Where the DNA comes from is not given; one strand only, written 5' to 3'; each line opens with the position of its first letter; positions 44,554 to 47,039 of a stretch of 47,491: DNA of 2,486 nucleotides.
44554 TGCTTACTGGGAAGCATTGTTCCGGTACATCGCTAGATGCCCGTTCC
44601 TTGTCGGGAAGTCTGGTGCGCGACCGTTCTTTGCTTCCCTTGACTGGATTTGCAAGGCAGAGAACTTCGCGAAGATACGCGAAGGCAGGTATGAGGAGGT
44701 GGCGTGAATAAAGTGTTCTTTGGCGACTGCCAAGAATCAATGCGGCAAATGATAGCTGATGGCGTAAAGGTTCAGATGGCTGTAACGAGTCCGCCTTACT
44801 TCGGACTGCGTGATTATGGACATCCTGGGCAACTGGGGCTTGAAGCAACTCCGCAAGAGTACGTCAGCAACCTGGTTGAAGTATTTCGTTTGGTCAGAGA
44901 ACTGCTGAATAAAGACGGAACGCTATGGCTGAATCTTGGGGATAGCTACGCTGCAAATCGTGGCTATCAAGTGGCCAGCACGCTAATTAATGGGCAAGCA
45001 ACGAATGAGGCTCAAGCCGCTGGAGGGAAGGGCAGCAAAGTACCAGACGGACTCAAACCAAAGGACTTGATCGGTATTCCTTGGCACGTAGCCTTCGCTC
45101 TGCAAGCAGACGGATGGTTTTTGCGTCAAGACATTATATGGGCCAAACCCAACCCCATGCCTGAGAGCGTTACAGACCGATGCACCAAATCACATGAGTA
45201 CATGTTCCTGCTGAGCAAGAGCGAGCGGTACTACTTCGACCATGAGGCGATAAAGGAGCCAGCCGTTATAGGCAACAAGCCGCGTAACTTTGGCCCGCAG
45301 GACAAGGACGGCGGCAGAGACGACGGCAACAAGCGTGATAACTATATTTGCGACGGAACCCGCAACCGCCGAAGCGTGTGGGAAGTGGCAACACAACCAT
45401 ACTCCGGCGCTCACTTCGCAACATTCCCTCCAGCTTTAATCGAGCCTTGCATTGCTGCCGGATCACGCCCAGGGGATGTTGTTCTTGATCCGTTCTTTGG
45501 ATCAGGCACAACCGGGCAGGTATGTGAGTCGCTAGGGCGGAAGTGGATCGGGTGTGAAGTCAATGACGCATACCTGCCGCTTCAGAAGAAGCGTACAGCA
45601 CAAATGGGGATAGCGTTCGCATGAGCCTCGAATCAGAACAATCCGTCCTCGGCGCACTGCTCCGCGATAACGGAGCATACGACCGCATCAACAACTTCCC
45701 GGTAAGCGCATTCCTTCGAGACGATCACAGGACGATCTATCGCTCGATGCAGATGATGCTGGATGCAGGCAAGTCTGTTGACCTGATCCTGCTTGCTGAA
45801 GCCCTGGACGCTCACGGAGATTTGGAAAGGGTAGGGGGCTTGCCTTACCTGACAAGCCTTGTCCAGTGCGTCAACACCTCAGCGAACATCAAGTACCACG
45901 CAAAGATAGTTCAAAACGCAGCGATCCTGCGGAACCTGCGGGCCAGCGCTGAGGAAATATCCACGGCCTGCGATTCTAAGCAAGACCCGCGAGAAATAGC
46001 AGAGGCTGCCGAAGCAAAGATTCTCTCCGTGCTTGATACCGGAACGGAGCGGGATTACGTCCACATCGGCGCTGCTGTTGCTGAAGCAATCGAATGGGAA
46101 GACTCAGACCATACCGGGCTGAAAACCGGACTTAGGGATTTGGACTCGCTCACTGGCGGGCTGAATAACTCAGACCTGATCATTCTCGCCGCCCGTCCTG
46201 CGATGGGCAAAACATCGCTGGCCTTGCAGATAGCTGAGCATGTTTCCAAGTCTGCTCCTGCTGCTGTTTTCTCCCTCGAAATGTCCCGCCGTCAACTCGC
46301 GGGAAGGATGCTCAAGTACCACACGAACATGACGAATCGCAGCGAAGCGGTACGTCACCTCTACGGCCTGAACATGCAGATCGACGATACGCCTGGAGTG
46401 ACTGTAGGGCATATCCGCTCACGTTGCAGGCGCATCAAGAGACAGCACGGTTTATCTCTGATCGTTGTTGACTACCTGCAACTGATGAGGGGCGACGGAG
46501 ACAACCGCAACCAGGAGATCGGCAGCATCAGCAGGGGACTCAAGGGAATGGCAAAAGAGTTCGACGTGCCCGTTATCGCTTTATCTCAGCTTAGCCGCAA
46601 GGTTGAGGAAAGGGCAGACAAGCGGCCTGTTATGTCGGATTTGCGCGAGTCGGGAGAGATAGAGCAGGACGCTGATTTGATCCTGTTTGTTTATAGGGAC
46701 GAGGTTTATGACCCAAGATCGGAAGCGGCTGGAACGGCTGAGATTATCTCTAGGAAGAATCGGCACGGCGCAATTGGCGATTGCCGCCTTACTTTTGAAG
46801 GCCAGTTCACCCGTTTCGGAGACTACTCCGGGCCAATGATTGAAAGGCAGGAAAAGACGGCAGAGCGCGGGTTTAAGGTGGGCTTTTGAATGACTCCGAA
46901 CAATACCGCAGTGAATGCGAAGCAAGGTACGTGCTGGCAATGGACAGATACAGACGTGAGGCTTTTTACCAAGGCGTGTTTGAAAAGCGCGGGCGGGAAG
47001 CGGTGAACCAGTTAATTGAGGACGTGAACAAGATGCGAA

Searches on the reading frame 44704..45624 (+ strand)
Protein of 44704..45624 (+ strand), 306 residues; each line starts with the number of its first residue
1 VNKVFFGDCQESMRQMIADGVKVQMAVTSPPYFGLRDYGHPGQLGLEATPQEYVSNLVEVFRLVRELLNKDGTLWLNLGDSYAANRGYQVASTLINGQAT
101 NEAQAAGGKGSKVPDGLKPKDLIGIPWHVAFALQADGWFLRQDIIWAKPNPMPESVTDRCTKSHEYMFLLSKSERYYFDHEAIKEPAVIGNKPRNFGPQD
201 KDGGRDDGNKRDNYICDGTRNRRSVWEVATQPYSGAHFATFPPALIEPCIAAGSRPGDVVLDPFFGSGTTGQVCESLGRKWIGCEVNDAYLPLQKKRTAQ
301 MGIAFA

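Call 96: search_protein_families(library=phrogs, proteins=[window:44704-45624:+], max_evalue=0.001)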
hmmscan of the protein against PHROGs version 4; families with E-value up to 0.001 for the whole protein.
window:44704-45624:+ (306 aa): 11 families
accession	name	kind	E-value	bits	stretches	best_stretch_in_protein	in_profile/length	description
phrog_67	-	other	2.1e-72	246.3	1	1-301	123-346/743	DNA methyltransferase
phrog_498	-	other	4.7e-24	85.9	1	132-300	289-422/633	DNA methyltransferase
phrog_3008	-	other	1.3e-21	78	1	225-299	134-212/244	DNA methyltransferase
phrog_18293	-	other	6.9e-11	43.1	1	203-299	12-108/119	methyltransferase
phrog_6952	-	other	1.6e-10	42.1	1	225-289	101-166/181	DNA methyltransferase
phrog_12517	-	unknown function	4.5e-10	40.2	1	236-300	85-149/316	-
phrog_8769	-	other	5e-09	36.9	1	256-297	11-52/71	methyltransferase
phrog_18146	-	other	4.8e-07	30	1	239-288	51-101/452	DNA methyltransferase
phrog_23085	-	unknown function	3.2e-05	24.6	1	224-297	27-104/138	-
phrog_16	-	DNA, RNA and nucleotide metabolism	9.3e-05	21.8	1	177-293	802-904/986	DNA helicase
phrog_23148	-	unknown function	0.0002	22.4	1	237-295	85-143/165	-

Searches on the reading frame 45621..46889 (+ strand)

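Call 96: search_protein_families(library=phrogs, proteins=[window:45621-46889:+], max_evalue=0.001)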
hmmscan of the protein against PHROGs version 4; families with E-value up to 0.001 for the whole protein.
window:45621-46889:+ (422 aa): 8 families
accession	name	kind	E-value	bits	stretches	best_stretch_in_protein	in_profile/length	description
phrog_19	-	DNA, RNA and nucleotide metabolism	7.7e-113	379.5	1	1-409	159-588/621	DnaB-like replicative helicase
phrog_11530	-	unknown function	3.4e-59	200.8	1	249-414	3-174/184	-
phrog_243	-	DNA, RNA and nucleotide metabolism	2.3e-48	165.5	1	155-402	8-268/273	DnaB-like replicative helicase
phrog_239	-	DNA, RNA and nucleotide metabolism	7.1e-32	112.2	1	152-413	325-610/801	DNA primase/helicase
phrog_19347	-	unknown function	1.3e-12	48.9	1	341-363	1-23/79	-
phrog_23150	-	unknown function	1.9e-10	41.7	1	6-206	12-216/217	-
phrog_20000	-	unknown function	1.4e-05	26.1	1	2-79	28-107/132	-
phrog_5482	-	unknown function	0.00023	21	0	275-399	161-296/341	-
